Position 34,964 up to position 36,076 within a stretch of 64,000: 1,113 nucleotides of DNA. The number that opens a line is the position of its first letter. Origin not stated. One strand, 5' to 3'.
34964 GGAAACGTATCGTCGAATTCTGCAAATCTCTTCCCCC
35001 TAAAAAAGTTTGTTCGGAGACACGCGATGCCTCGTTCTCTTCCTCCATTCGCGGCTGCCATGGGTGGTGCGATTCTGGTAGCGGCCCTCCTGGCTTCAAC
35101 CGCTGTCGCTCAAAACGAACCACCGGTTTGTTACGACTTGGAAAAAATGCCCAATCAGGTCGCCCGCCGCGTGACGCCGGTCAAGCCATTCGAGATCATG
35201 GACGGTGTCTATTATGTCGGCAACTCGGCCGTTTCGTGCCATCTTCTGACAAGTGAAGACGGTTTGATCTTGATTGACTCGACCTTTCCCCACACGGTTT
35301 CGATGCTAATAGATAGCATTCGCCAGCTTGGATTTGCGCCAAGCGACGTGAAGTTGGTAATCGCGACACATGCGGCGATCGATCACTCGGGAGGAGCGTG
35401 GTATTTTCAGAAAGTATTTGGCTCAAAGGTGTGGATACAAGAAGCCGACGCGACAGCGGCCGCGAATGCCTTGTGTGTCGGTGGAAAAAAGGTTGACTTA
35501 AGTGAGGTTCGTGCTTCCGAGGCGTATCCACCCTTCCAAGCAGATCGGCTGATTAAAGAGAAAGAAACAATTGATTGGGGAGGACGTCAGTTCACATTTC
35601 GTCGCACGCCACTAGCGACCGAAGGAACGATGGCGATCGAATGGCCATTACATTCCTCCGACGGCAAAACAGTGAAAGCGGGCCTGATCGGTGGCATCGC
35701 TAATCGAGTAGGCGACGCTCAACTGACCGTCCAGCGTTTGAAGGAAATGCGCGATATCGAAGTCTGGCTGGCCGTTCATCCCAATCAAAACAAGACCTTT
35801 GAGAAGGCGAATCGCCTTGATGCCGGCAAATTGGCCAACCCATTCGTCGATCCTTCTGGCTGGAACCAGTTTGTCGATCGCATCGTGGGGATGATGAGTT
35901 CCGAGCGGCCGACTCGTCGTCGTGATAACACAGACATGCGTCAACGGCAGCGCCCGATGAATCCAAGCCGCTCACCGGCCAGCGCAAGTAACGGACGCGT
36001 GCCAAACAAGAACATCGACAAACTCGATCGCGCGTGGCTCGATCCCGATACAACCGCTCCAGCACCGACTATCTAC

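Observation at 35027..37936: TetR-linked secreted fusion of three different hydrolase folds plus an EF-hand pair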

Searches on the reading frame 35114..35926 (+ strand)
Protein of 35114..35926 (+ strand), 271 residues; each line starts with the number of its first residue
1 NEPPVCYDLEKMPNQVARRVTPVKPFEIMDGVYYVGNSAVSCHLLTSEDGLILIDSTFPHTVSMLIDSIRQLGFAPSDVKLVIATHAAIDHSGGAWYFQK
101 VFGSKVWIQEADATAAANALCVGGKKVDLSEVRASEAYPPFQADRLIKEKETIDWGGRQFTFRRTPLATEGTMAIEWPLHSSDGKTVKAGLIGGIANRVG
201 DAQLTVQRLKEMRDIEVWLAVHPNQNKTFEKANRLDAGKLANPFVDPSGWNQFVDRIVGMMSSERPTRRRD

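Call 18: search_protein_representatives(protein=window:35114-35926:+)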
Query: 271 residues. Proteins with E-value up to 0.001 (for the whole library): 3785; up to 1e-10: 919; up to 1e-30: 12. The best 150 are listed.
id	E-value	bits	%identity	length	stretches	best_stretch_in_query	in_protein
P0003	2.6e-115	400.9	67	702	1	3-263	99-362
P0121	8.1e-96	337.0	57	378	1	2-266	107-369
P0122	1.2e-90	320.0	53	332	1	5-261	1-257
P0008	3.4e-75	269.3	49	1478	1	2-268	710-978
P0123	8.8e-75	268.0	50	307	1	2-258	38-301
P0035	1.7e-72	260.5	47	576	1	2-258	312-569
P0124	1.7e-71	257.2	49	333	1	3-258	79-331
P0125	2.0e-49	184.9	29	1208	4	24-196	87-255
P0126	1.7e-33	132.6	58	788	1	3-116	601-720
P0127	7.1e-32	127.3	35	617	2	23-195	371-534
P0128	3.6e-31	125.0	34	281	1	20-261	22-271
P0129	4.1e-31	124.8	38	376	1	23-254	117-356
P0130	2.5e-30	122.2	37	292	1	23-256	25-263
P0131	2.4e-29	119.0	35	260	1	24-260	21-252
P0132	3.5e-29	118.5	36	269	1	24-261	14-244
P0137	3.6e-27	111.9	36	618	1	22-254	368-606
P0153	1.1e-23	100.5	32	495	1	24-262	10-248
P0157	2.2e-23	99.5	35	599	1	21-264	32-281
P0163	6.4e-23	98.0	30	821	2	23-184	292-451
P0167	2.1e-22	96.3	35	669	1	22-253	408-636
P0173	2.4e-22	96.1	38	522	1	18-184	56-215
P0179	4.5e-22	95.2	33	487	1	21-256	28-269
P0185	1.1e-21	93.9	35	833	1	16-257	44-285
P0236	1.7e-19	86.7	31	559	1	16-254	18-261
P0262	2.2e-18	83.1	28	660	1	20-255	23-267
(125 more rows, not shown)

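Call 25: find_homologous_proteins(query=window:35114-35926:+, max_evalue=1e-10)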
Query window:35114-35926:+ (271 aa): 9 proteins with E <= 1e-10 among 1151 candidates.
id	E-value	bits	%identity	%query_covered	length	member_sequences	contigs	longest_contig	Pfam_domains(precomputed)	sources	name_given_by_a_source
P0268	6.1e-96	339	57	97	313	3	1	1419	PF00753.34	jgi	jgi:metallo-beta-lactamase class B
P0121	2.6e-95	337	56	99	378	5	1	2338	PF13405.13,PF13499.13,PF13202.13,PF00036.39,PF00753.34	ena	-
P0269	2.1e-90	321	54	97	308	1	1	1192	PF00753.34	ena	-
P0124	5.3e-71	257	48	94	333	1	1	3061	PF00753.34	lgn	-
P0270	3.7e-28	117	34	87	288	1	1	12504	PF12706.14,PF23023.2,PF00753.34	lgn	-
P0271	7.5e-28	116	33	89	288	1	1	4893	PF12706.14,PF00753.34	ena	-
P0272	1.6e-21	95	33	86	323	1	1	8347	PF00753.34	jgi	jgi:metallo-beta-lactamase class B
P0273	7.3e-13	67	29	69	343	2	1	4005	PF12706.14,PF00753.34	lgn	-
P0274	3.5e-12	64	29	86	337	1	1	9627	PF00753.34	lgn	-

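Call 45: find_related_loci(query=A6, collection=genome_contigs, flank=6000)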
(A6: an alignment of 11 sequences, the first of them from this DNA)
Query A6 (271 aa) in genome_contigs; peptide patterns used: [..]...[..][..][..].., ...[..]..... (x = any residue, [..] = any of these).
63 stretches matched a pattern; 42 encode a relative of the query (tblastn E <= 1e-3); 42 distinct loci.
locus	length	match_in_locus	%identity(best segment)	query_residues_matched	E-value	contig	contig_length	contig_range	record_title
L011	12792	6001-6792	50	3-259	5e-80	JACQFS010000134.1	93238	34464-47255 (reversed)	MAG: Verrucomicrobia bacterium isolate NC_groundwater_1053_Pr1_S-0.65um_64_11 Montesol18_Sp65_coassembly_scaffold_839910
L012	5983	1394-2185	47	1-257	6e-79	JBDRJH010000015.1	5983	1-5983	MAG: Verrucomicrobiota bacterium isolate MEGAHIT-group-1.637 k141_7090529, whole genome shotgun sequence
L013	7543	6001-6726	36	26-258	6e-47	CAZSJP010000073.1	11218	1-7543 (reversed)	MAG TPA_asm: uncultured bacterium isolate SRP077602_co2_316 genome assembly, contig: NODE_8786_length_11218_cov_3.416465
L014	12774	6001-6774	35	9-257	6e-45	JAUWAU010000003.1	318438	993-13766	MAG: Armatimonadota bacterium isolate CSMAG_1302 CSMAG_1302_k141_97236_length_318438_cov_29.9300, whole genome shotgun s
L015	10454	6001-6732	35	23-257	1e-43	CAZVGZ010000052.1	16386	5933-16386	MAG TPA_asm: uncultured bacterium isolate SRP308112_co1_440 genome assembly, contig: NODE_5922_length_16386_cov_7.092646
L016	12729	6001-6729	35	23-257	2e-42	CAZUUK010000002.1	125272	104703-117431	MAG TPA_asm: uncultured Planctomycetota bacterium isolate SRP068000_co1_50 genome assembly, contig: NODE_65_length_12527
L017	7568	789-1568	32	23-270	6e-41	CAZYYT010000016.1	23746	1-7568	MAG TPA_asm: uncultured Oscillospiraceae bacterium isolate SRP192927_co4_613 genome assembly, contig: NODE_3945_length_2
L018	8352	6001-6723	34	26-257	4e-41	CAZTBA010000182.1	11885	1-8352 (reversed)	MAG TPA_asm: uncultured bacterium isolate SRP323688_co1_241 genome assembly, contig: NODE_8241_length_11885_cov_5.743449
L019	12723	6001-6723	35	26-257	1e-40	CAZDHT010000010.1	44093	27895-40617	MAG TPA_asm: uncultured Planctomycetota bacterium isolate binchicken_co89_634 genome assembly, contig: NODE_1089_length_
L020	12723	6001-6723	34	22-254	2e-37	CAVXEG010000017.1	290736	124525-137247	MAG: uncultured Verrucomicrobiae bacterium isolate MFD02199.bin.2.8 genome assembly, contig: contig_83434, whole genome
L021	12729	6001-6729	32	20-255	3e-37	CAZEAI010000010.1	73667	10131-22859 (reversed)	MAG TPA_asm: uncultured bacterium isolate SRP077602_co2_308 genome assembly, contig: NODE_495_length_73667_cov_5.205591,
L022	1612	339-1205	30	1-268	3e-37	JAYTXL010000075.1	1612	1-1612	MAG: Verrucomicrobiota bacterium isolate GFS_5964 GFS_5964_74, whole genome shotgun sequence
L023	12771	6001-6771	34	23-267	2e-36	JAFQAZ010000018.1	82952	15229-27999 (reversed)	MAG: Clostridia bacterium isolate RGIG1655 Goat_Cecum-1__c442965, whole genome shotgun sequence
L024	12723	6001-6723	32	22-254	1e-35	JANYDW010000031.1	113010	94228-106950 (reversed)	MAG: Oleiharenicola sp. isolate 336R_metabinner_90 336R_k141_1219286, whole genome shotgun sequence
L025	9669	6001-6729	33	22-256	4e-35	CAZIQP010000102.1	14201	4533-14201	MAG TPA_asm: uncultured Opitutaceae bacterium isolate binchicken_co50_281 genome assembly, contig: NODE_4980_length_1420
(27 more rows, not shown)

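Call 56: search_protein_families(library=pfam, proteins=[P0137, P0167, P0157, P0185, P0163, P0153, P0236, P0262, P0173, P0179], max_evalue=0.0001)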
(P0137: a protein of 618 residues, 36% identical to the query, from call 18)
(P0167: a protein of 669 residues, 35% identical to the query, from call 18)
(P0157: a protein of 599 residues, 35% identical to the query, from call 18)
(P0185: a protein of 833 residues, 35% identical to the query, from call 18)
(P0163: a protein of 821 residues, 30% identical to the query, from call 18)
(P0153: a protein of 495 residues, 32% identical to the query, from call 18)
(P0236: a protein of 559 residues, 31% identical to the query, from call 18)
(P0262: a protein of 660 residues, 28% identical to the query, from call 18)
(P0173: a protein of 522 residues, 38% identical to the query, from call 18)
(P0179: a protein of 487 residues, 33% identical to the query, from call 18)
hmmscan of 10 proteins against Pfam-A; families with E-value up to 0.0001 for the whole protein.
P0137 (618 aa): 2 families
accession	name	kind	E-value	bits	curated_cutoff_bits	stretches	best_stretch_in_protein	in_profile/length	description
PF00753.33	Lactamase_B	-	5.7e-25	88.8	22.7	1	382-515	2-140/196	Metallo-beta-lactamase superfamily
PF12706.13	Lactamase_B_2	-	7.8e-06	26.1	27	1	398-522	3-136/200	Beta-lactamase superfamily domain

P0167 (669 aa): 2 families
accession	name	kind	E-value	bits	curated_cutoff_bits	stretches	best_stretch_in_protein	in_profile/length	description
PF00753.33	Lactamase_B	-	3.2e-20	73.4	22.7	1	427-554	7-141/196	Metallo-beta-lactamase superfamily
PF03283.19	PAE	-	1e-16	61.4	26.6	1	68-262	21-213/355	Pectinacetylesterase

P0157 (599 aa): 3 families
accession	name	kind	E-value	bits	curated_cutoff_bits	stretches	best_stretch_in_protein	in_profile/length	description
PF13354.11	Beta-lactamase2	-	5.1e-45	153.9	22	1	311-572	1-214/214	Beta-lactamase enzyme family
PF00753.33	Lactamase_B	-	1.7e-19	71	22.7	1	50-180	5-138/196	Metallo-beta-lactamase superfamily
PF00144.29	Beta-lactamase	-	8.1e-14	52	27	2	304-389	10-99/329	Beta-lactamase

P0185 (833 aa): 4 families
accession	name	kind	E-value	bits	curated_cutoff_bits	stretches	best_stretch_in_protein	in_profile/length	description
PF00144.29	Beta-lactamase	-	7.6e-64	216.4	27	1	319-635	9-326/329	Beta-lactamase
PF00753.33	Lactamase_B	-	1.8e-20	74.1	22.7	1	68-193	6-139/196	Metallo-beta-lactamase superfamily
PF12706.13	Lactamase_B_2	-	9.3e-05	22.5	27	0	103-212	27-145/200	Beta-lactamase superfamily domain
PF11954.13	DUF3471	-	9.9e-05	23.1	29.3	0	750-820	11-89/103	Domain of unknown function (DUF3471)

P0163 (821 aa): 2 families
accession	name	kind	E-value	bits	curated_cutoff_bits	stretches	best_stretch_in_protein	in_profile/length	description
PF00753.33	Lactamase_B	-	4.6e-31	108.7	22.7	2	311-445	8-140/196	Metallo-beta-lactamase superfamily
PF12706.13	Lactamase_B_2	-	6.6e-08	32.8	27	0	343-430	24-108/200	Beta-lactamase superfamily domain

P0153 (495 aa): 4 families
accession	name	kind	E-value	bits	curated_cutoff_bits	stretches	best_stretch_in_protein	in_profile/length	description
PF03009.23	GDPD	-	6.1e-40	138.3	23.6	1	264-480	1-243/244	Glycerophosphoryl diester phosphodiesterase family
PF00753.33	Lactamase_B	-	5.3e-17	62.8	22.7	1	24-148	4-139/196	Metallo-beta-lactamase superfamily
PF19583.5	ODP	-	2.3e-06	28.1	27.2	1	26-151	3-126/194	ODP family beta lactamase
PF12706.13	Lactamase_B_2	-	6e-06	26.4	27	1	38-139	3-111/200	Beta-lactamase superfamily domain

P0236 (559 aa): 2 families
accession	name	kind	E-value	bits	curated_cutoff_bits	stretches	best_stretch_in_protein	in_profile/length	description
PF00753.33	Lactamase_B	-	5.1e-11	43.3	22.7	1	44-172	8-139/196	Metallo-beta-lactamase superfamily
PF23598.1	LRR_14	-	3.2e-05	23.3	40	0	400-521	90-199/353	Leucine-rich repeat region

P0262 (660 aa): 2 families
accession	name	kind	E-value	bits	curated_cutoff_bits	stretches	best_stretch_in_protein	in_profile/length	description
PF03583.20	LIP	-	6.4e-24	85.2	23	1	391-650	22-284/286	Secretory lipase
PF12146.15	Hydrolase_4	-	5.5e-05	23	27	0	390-622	26-232/239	Serine aminopeptidase, S33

P0173 (522 aa): 1 family
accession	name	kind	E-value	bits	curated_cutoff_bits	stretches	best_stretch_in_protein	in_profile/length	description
PF00753.33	Lactamase_B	-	5e-17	62.9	22.7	1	79-210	7-140/196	Metallo-beta-lactamase superfamily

P0179 (487 aa): 2 families
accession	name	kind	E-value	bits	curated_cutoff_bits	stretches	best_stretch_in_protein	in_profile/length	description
PF00753.33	Lactamase_B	-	5.3e-19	69.4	22.7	1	45-235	4-196/196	Metallo-beta-lactamase superfamily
PF12706.13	Lactamase_B_2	-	4.4e-05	23.6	27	1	74-172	20-116/200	Beta-lactamase superfamily domain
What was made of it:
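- B3-like domains fused to class A or class C beta-lactamase domains exist in the wider family (P0157, P0185; call 56). B3-like MBL fused to a secretory lipase exists (P0262, call 56).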

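Call 80: search_protein_families(library=ncbifam, proteins=[P0123, P0124, P0268], max_evalue=1e-10)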
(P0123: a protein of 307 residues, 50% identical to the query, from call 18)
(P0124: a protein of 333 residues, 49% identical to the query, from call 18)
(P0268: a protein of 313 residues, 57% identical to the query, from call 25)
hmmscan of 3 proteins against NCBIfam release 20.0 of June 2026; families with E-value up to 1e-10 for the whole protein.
P0123 (307 aa): 30 families (the best 25 are shown)
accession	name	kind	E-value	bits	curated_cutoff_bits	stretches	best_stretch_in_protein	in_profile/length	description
NF033105.1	bla_subclass_B3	equivalog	4.9e-48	163.7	240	1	62-217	3-151/257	subclass B3 metallo-beta-lactamase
NF012140.0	blaBJP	exception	7.2e-35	120.2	600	1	62-296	35-272/294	BJP family subclass B3 metallo-beta-lactamase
NF000405.1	HARLDQ_not_B3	exception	6.5e-28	98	350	1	62-217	20-167/267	HARLDQ motif MBL-fold protein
NF000427.2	blaCAU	exception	1.1e-27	96.9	500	1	61-298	5-246/262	CAU/MBL1b family subclass B3 metallo-beta-lactamase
NF012229.1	bla_class_B_core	domain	1.4e-27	96.6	100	1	67-222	3-139/139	metallo-beta-lactamase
NF000438.2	blaPOM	exception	1.9e-27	96.2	610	1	63-232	38-197/286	POM family subclass B3 metallo-beta-lactamase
NF000469.2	CAR_gen_B3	exception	4.3e-27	94.9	500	1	48-228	40-211/311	CAR family subclass B3 metallo-beta-lactamase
NF040644.1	blaPAM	exception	4.4e-27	94.9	615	1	63-232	38-197/287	PAM family subclass B3 metallo-beta-lactamase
NF000216.2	blaFEZ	exception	6.3e-25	87.9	600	1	63-301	25-269/282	FEZ family subclass B3 metallo-beta-lactamase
NF033106.1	blaL1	exception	4.7e-24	84.8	560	1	63-232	40-199/290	L1 family subclass B3 metallo-beta-lactamase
NF040470.1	blaEAM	exception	1e-23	83.9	660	1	62-218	61-212/318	EAM family subclass B3 metallo-beta-lactamase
NF000459.2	blaSPG-1_fam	exception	1.7e-23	83.1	550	1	62-291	31-257/285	SPG-1 family subclass B3 metallo-beta-lactamase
NF000287.1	SMB1_fam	exception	8.6e-23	81.1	400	1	62-217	24-173/280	SMB-1 family subclass B3 metallo-beta-lactamase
NF033184.1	B3_Acin_new1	exception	7.2e-22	77.8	580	1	66-216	33-175/283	putative subclass B3 metallo-beta-lactamase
NF041137.2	B3_blaSPR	exception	6.8e-21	74.9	550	1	61-216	41-188/296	SPR family subclass B3 metallo-beta-lactamase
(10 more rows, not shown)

P0124 (333 aa): 30 families (the best 25 are shown)
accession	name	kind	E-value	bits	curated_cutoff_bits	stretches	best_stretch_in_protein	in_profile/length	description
NF033105.1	bla_subclass_B3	equivalog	6e-44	150.3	240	1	97-329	4-245/257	subclass B3 metallo-beta-lactamase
NF012140.0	blaBJP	exception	8e-32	110.2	600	1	96-321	35-267/294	BJP family subclass B3 metallo-beta-lactamase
NF000405.1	HARLDQ_not_B3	exception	1.7e-29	103.2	350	1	96-252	20-174/267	HARLDQ motif MBL-fold protein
NF000459.2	blaSPG-1_fam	exception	7.1e-25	87.7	550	1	95-323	30-259/285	SPG-1 family subclass B3 metallo-beta-lactamase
NF000287.1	SMB1_fam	exception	1.8e-23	83.3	400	1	96-308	24-246/280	SMB-1 family subclass B3 metallo-beta-lactamase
NF041137.2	B3_blaSPR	exception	2.1e-23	83.2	550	1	96-263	42-206/296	SPR family subclass B3 metallo-beta-lactamase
NF033184.1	B3_Acin_new1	exception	3.3e-23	82.2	580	1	99-325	32-265/283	putative subclass B3 metallo-beta-lactamase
NF000216.2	blaFEZ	exception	3.7e-23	82.1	600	1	96-328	24-266/282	FEZ family subclass B3 metallo-beta-lactamase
NF040644.1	blaPAM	exception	6.7e-23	81.2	615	1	97-274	38-212/287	PAM family subclass B3 metallo-beta-lactamase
NF000469.2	CAR_gen_B3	exception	2.2e-22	79.4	500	1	96-324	54-291/311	CAR family subclass B3 metallo-beta-lactamase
NF000438.2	blaPOM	exception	3.2e-22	79.1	610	1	90-271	31-209/286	POM family subclass B3 metallo-beta-lactamase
NF012229.1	bla_class_B_core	domain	8.2e-22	77.9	100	1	100-248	2-137/139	metallo-beta-lactamase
NF000427.2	blaCAU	exception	1.1e-21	77.3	500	1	96-325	6-243/262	CAU/MBL1b family subclass B3 metallo-beta-lactamase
NF047339.1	blaCSR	exception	2.8e-21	76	600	1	96-324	42-274/295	CSR family subclass B3 metallo-beta-lactamase-like protein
NF040470.1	blaEAM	exception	4.3e-21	75.2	660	1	97-253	62-219/318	EAM family subclass B3 metallo-beta-lactamase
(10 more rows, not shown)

P0268 (313 aa): 30 families (the best 25 are shown)
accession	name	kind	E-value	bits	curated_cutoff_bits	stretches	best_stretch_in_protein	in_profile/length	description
NF033105.1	bla_subclass_B3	equivalog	2.2e-47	161.5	240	1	65-226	3-159/257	subclass B3 metallo-beta-lactamase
NF000405.1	HARLDQ_not_B3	exception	4.6e-31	108.4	350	1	64-300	19-257/267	HARLDQ motif MBL-fold protein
NF012140.0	blaBJP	exception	3.1e-30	105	600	1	65-293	35-268/294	BJP family subclass B3 metallo-beta-lactamase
NF012101.1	blaGOB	exception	9.4e-26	90.8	560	1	60-227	27-189/290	GOB family subclass B3 metallo-beta-lactamase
NF000469.2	CAR_gen_B3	exception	7.7e-25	87.5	500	1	64-290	53-286/311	CAR family subclass B3 metallo-beta-lactamase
NF040644.1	blaPAM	exception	1.5e-24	86.6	615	1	66-221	38-187/287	PAM family subclass B3 metallo-beta-lactamase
NF000427.2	blaCAU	exception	3.7e-24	85.4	500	1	63-220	4-156/262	CAU/MBL1b family subclass B3 metallo-beta-lactamase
NF000438.2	blaPOM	exception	4.6e-24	85.1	610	1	56-221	28-187/286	POM family subclass B3 metallo-beta-lactamase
NF041137.2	B3_blaSPR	exception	2.1e-23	83.2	550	1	63-228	40-199/296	SPR family subclass B3 metallo-beta-lactamase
NF000459.2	blaSPG-1_fam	exception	9.4e-23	80.7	550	1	64-222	30-180/285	SPG-1 family subclass B3 metallo-beta-lactamase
NF012229.1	bla_class_B_core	domain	2.2e-22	79.8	100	1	69-221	2-137/139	metallo-beta-lactamase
NF000455.2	blaESP-1_fam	exception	4.2e-22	79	600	1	64-228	31-190/290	ESP-1 family subclass B3 metallo-beta-lactamase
NF000216.2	blaFEZ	exception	7.7e-22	77.7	600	1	65-295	24-262/282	FEZ family subclass B3 metallo-beta-lactamase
NF000458.2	blaPEDO-2_fam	exception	4e-21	75.6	550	1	61-269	28-244/285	PEDO-2 family subclass B3 metallo-beta-lactamase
NF047339.1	blaCSR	exception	4.5e-21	75.3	600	1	64-295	41-274/295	CSR family subclass B3 metallo-beta-lactamase-like protein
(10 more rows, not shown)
